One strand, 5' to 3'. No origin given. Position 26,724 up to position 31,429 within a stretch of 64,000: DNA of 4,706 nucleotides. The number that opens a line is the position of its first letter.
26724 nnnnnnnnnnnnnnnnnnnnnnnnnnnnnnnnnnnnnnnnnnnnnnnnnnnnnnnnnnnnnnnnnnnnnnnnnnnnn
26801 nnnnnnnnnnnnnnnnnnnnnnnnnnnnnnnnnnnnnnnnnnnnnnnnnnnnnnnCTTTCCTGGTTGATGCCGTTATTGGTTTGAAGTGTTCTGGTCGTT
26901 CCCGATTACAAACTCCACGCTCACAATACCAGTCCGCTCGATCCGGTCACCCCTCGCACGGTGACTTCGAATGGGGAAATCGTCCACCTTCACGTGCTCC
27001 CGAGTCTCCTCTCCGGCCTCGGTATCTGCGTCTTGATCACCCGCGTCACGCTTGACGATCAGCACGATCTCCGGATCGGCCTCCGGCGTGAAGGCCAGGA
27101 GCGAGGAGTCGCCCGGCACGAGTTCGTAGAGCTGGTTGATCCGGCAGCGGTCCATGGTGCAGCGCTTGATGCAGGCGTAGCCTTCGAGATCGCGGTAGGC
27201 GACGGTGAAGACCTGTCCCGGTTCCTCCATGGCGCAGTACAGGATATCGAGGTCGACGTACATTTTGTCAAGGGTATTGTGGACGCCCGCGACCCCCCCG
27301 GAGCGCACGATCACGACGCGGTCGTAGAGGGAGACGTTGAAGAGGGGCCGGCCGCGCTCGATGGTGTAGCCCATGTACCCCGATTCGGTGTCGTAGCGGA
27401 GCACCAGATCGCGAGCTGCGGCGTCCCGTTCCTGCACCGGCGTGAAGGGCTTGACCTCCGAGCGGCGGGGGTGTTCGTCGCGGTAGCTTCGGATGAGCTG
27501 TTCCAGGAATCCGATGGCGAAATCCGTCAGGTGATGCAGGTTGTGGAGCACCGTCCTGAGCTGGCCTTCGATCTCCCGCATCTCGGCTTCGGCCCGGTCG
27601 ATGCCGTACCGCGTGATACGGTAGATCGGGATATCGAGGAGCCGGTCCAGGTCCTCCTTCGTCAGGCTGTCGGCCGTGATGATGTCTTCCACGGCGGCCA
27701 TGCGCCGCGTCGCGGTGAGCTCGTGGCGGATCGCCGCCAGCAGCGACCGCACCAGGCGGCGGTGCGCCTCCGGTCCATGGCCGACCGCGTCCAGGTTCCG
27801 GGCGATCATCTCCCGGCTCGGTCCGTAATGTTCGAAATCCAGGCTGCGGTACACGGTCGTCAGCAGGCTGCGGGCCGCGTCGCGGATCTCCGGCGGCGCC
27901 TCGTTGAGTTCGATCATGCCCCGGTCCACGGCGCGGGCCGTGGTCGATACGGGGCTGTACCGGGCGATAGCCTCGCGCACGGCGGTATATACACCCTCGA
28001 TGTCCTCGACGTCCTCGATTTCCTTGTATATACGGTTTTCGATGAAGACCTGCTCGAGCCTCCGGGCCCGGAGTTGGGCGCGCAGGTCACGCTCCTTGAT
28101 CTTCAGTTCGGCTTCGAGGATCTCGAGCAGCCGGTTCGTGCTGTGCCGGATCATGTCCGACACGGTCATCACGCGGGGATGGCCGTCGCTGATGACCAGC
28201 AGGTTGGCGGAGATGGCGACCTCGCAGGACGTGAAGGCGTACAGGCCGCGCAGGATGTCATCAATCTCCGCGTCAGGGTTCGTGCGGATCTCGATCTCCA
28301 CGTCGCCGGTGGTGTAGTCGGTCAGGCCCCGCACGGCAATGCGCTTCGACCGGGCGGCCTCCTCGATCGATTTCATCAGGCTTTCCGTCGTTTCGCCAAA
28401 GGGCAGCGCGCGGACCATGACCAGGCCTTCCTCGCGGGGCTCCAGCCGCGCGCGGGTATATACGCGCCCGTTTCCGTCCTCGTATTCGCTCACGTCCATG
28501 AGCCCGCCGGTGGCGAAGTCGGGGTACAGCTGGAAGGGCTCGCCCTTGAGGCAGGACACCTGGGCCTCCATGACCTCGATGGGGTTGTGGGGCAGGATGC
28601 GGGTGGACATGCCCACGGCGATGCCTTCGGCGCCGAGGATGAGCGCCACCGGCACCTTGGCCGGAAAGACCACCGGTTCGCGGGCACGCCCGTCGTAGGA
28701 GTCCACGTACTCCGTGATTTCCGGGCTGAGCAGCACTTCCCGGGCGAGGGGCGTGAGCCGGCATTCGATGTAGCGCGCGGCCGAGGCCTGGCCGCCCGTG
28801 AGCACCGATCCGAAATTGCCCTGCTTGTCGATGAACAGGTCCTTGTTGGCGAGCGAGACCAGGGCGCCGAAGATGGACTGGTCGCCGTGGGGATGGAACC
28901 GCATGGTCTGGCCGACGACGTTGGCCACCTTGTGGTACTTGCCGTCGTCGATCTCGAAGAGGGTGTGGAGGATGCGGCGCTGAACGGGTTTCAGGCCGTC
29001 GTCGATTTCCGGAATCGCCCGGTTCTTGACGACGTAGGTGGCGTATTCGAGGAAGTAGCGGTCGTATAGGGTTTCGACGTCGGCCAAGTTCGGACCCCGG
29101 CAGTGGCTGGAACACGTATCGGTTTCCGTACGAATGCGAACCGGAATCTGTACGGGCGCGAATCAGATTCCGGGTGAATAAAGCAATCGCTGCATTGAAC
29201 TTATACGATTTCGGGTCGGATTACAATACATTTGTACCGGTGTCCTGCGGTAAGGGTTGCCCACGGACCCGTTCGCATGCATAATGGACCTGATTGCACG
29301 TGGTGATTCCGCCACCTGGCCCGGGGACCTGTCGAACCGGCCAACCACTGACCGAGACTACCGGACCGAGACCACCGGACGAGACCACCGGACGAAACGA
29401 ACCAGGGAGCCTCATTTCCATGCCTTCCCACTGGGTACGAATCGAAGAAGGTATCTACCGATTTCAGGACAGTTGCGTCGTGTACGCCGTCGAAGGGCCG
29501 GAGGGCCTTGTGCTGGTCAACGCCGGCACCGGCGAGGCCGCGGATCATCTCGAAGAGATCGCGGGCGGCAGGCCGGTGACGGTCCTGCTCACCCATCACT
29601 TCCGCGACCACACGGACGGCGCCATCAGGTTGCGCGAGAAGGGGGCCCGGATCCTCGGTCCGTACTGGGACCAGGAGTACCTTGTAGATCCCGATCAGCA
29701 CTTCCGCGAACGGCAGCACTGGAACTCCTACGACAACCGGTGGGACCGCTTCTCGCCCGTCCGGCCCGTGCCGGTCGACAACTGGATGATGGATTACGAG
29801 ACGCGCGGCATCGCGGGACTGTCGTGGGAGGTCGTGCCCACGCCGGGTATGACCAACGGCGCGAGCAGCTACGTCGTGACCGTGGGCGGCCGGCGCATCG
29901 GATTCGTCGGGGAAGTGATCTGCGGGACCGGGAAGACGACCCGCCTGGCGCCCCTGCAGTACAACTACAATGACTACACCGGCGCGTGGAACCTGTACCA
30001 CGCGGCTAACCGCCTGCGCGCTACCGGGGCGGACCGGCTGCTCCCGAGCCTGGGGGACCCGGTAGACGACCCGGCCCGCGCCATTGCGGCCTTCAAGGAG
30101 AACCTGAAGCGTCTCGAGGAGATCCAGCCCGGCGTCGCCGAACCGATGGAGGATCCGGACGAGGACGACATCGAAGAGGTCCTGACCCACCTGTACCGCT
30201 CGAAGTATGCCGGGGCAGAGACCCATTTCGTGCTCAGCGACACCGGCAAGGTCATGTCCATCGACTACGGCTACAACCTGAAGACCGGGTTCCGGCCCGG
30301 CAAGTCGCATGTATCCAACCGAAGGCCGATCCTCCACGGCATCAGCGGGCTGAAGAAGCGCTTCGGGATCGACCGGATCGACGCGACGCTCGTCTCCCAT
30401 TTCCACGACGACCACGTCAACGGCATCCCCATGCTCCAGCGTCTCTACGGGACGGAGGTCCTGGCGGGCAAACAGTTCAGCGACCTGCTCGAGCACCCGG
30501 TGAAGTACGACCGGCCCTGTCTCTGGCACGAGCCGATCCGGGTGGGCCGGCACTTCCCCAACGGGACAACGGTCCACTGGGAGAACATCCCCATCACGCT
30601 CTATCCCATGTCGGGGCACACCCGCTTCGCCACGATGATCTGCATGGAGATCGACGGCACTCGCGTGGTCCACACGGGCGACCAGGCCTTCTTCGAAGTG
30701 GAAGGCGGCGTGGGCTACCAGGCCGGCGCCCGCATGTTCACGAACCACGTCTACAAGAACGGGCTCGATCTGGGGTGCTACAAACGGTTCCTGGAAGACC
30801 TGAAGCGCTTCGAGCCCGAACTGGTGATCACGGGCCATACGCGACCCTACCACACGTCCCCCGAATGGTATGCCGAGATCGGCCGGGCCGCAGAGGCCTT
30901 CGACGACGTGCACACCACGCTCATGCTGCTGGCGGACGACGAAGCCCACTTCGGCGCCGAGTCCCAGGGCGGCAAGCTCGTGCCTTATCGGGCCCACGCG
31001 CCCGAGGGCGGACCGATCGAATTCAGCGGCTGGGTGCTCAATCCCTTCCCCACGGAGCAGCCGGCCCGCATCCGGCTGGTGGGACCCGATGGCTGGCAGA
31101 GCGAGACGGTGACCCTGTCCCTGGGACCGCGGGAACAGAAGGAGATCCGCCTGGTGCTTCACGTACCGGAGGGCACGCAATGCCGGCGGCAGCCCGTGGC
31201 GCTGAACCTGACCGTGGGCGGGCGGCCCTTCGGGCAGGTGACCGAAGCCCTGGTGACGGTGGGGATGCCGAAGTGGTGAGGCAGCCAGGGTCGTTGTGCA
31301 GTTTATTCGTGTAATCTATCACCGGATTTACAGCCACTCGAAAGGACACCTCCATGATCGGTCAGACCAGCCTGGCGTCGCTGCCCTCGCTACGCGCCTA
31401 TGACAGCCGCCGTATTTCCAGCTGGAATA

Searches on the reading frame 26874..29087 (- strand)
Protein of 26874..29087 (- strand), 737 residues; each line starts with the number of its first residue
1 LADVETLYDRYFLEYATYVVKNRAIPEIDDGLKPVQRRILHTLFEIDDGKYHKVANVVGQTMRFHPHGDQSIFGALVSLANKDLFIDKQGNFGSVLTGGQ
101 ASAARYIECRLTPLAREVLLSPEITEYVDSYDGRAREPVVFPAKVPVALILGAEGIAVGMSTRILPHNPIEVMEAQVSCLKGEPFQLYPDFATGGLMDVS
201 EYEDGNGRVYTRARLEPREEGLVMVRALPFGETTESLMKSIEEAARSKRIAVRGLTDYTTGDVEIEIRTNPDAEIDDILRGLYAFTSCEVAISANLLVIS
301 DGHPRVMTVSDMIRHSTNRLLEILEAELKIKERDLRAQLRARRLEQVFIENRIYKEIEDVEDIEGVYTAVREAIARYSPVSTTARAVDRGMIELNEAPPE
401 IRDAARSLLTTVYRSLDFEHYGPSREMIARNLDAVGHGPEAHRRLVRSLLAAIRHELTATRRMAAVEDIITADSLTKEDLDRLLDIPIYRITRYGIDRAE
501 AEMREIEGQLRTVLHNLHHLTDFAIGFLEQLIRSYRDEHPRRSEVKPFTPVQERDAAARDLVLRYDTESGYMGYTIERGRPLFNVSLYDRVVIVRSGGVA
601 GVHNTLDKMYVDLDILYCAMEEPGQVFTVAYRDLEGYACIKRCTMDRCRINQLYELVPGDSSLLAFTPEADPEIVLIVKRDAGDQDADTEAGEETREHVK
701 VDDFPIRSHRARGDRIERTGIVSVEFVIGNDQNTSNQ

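Call 5: search_protein_families(library=pfam, proteins=[window:26874-29087:-], max_evalue=0.01)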
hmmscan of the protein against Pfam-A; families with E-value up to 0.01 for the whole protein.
window:26874-29087:- (737 aa): 1 family
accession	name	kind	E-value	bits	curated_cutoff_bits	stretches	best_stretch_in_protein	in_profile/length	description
PF00521.26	DNA_topoisoIV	-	3.7e-97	326.4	31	1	23-519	1-419/432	DNA gyrase/topoisomerase IV, subunit A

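Call 11: find_related_loci(query=window:26874-29087:-, collection=genome_contigs, flank=10000)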
Query window:26874-29087:- (737 aa) in genome_contigs; peptide patterns used: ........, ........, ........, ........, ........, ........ (x = any residue, [..] = any of these).
121 stretches matched a pattern; 30 encode a relative of the query (tblastn E <= 1e-3); 27 distinct loci.
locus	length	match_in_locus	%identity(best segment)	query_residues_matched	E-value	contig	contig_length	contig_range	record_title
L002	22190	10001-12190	91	1-737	0e+0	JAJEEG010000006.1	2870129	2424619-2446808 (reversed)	MAG: Candidatus Latescibacterota bacterium isolate p16x34bins.14 k141_287726, whole genome shotgun sequence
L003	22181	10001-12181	91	1-735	0e+0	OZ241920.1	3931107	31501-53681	MAG: bacterium isolate c159a2c7-7ae9-43f8-b1c6-a8821b09048b genome assembly, chromosome: 1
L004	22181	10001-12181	90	1-735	0e+0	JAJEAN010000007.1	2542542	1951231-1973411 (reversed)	MAG: Candidatus Latescibacterota bacterium isolate jk18x7bins.54 k141_2599900, whole genome shotgun sequence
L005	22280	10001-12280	89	1-733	0e+0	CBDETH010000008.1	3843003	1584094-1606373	MAG: bacterium isolate a37c322d-fd18-4de0-acdf-9ec38001f2fc genome assembly, contig: contig_8, whole genome shotgun sequ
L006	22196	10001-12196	91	1-737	0e+0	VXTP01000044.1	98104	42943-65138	MAG: Gemmatimonadetes bacterium isolate SB0665_bin_8 NODE_148_length_98104_cov_13.961244, whole genome shotgun sequence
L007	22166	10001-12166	91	1-727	0e+0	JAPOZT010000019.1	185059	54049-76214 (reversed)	MAG: Gemmatimonadetes bacterium isolate IRC1_bin_16 NODE_69_length_185059_cov_21.1493, whole genome shotgun sequence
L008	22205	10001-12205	91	1-733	0e+0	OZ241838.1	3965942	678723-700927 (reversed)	MAG: bacterium isolate 834f4656-8c40-439b-be50-31c876aeaf38 genome assembly, chromosome: 1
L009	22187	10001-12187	89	1-737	0e+0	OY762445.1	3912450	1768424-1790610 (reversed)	MAG: bacterium isolate 4d88f91b-64ba-49ef-9c7d-4906d56127d1 genome assembly, chromosome: 1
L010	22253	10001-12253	88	1-737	0e+0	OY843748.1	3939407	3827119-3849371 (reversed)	MAG: bacterium isolate 9408d56b-0626-48ff-8cc4-40385ffb9045 genome assembly, chromosome: 1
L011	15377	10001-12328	86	1-737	0e+0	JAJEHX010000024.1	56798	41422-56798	MAG: Candidatus Latescibacterota bacterium isolate p16x63bins.21 k141_86608, whole genome shotgun sequence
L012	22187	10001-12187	89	1-737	0e+0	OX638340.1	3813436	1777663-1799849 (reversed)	MAG: uncultured Gemmatimonadota bacterium isolate 6ed59a95-0d5b-4630-9937-108f2708d2fb genome assembly, chromosome: 1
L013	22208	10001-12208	84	1-732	0e+0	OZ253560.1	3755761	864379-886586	MAG: bacterium isolate 97c2cdc3-07c5-4390-9168-6b920e0bec44 genome assembly, chromosome: 1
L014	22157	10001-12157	84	1-727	0e+0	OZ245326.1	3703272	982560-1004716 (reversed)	MAG: bacterium isolate 5c86cc85-80a8-49d9-b8ce-0f4659ada66a genome assembly, chromosome: 1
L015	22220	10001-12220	85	1-736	0e+0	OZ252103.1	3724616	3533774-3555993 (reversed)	MAG: bacterium isolate 8b9b2d7a-c40d-4f90-8ad6-3455a0001c0c genome assembly, chromosome: 1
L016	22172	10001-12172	84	1-732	0e+0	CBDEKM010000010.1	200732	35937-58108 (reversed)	MAG: bacterium isolate fecf1fe2-d5d3-4dbd-a99f-11e0e87e1ef0 genome assembly, contig: contig_10, whole genome shotgun seq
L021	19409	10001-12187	85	1-737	0e+0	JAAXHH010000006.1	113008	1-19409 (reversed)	MAG: Candidatus Latescibacterota bacterium isolate Plut_88884 unfiltered_Plut_88884_genomic_contig_384218, whole genome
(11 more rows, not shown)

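Call 41: search_protein_families(library=padloc, alignment_id=A3, max_evalue=1e-10)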
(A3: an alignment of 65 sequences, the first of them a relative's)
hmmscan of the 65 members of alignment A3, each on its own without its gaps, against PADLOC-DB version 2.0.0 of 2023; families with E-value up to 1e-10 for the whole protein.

A. member 1, L002:14497-16542:+ (681 aa): 5 families
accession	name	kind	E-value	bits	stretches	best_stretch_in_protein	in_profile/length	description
PDLC04151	HEC-05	-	7.8e-49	164.9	1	17-378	25-427/600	-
PDLC04709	PDC-M55C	-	7.9e-28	95.4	1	20-382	17-390/554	-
PDLC04150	HEC-05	-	8.2e-25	85.7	1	17-72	7-62/583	-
PDLC04152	HEC-05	-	2.4e-16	57.4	0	203-310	229-340/566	-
PDLC04153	HEC-05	-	2.6e-12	43.7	0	20-72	9-61/621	-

B. families by the number of members that match (of 65 scanned): 232 families (the first 25 are shown)
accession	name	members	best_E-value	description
PDLC03026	MTase_I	4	2.5e-196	Type I methyltransferase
PDLC03021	MTase_I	4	3.4e-89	Type I methyltransferase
PDLC04134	mad2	4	4.8e-60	mads_2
PDLC03025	MTase_I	4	1.7e-54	Type I methyltransferase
PDLC03036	MTase_I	4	1.1e-39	Type I methyltransferase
PDLC03027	MTase_I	4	8.6e-38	Type I methyltransferase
PDLC03035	MTase_I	4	1.9e-36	Type I methyltransferase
PDLC03031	MTase_I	4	3.2e-35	Type I methyltransferase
PDLC03022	MTase_I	4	2.5e-31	Type I methyltransferase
PDLC03029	MTase_I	4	1.3e-30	Type I methyltransferase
PDLC03032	MTase_I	4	1.6e-29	Type I methyltransferase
PDLC03019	MTase_I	4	3.3e-27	Type I methyltransferase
PDLC03038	MTase_I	4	5.1e-26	Type I methyltransferase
PDLC03318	MTase_II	4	1.3e-24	Type II methyltransferase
PDLC03039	MTase_I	4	8e-24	Type I methyltransferase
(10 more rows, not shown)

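Call 42: search_protein_families(library=pfam, alignment_id=A3, max_evalue=0.00001)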
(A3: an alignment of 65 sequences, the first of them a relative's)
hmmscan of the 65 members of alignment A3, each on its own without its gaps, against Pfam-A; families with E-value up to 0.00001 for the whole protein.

A. member 1, L002:14497-16542:+ (681 aa): 1 family
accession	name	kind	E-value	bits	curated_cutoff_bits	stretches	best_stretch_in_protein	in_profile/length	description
PF03235.19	GmrSD_N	-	3.2e-27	96.4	33.2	1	20-236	1-198/199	GmrSD restriction endonuclease, N-terminal domain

B. families by the number of members that match (of 65 scanned): 36 families (the first 25 are shown)
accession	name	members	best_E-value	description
PF04851.21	ResIII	5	3.5e-43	Type III restriction enzyme, res subunit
PF02384.22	N6_Mtase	4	9.1e-72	N-6 DNA Methylase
PF00270.35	DEAD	4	7.5e-14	DEAD/DEAH box helicase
PF12161.14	HsdM_N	4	2.2e-11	HsdM N-terminal domain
PF07669.17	Eco57I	4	8.3e-10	Eco57I restriction-modification methylase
PF00176.29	SNF2-rel_dom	3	3.5e-31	SNF2-related domain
PF00271.37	Helicase_C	3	6.2e-23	Helicase conserved C-terminal domain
PF08463.15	EcoEI_R_C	2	1.1e-38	EcoEI R protein C-terminal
PF01420.25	Methylase_S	2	2.8e-29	Type I restriction modification DNA specificity domain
PF03235.19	GmrSD_N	2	3.2e-27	GmrSD restriction endonuclease, N-terminal domain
PF13175.12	AAA_15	2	2.3e-24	AAA ATPase domain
PF21247.3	Fic-like_C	2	5.8e-23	Filamentation induced by cAMP protein Fic-like, C-terminal domain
PF13020.12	NOV_C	2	2.8e-20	Protein NO VEIN, C-terminal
PF18766.7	SWI2_SNF2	2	4.7e-20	SWI2/SNF2 ATPase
PF09862.15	DUF2089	2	4e-18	Domain of unknown function (DUF2089)-HTH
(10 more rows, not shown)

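Call 77: search_protein_families(library=phrogs, proteins=[L021:17277-18182:-, L021:15570-16757:+, L021:13729-14784:+, L012:16932-18002:+, L012:16428-16928:+], max_evalue=0.001)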
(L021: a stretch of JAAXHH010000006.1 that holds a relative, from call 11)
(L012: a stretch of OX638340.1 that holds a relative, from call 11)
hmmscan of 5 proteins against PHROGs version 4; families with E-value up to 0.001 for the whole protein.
L021:17277-18182:- (301 aa): 0 families

L021:15570-16757:+ (395 aa): 1 family
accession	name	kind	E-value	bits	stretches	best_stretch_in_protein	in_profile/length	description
phrog_6841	-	unknown function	3.9e-15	56.7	1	6-326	22-337/470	-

L021:13729-14784:+ (351 aa): 3 families
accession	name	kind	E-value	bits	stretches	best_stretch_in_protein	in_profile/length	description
phrog_2598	-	unknown function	9.6e-33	114.7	1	20-244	25-248/352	-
phrog_1583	-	unknown function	4.7e-20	72.7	1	25-168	19-167/417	-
phrog_26759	-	unknown function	1.1e-08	34.8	1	37-106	19-84/593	-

L012:16932-18002:+ (356 aa): 2 families
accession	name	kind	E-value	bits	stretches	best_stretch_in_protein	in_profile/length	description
phrog_7043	-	tail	5.6e-45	155.3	1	6-345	622-888/1077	tail protein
phrog_14556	-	unknown function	3e-09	37.1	1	32-91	155-212/451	-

L012:16428-16928:+ (166 aa): 1 family
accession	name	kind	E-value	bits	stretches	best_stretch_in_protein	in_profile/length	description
phrog_11864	-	unknown function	1.9e-38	133.3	1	1-161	1-158/162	-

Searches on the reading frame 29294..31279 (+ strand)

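Call 5: search_protein_families(library=pfam, proteins=[window:29294-31279:+], max_evalue=0.01)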
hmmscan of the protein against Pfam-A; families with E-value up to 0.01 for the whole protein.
window:29294-31279:+ (661 aa): 3 families
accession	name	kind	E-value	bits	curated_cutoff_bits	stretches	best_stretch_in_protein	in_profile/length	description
PF00753.33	Lactamase_B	-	1e-17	65.2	22.7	2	59-236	4-178/196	Metallo-beta-lactamase superfamily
PF12706.13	Lactamase_B_2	-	2.7e-11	43.9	27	1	358-470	27-149/200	Beta-lactamase superfamily domain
PF13483.12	Lactamase_B_3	-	0.0048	17.3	24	0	311-463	9-110/160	Beta-lactamase superfamily domain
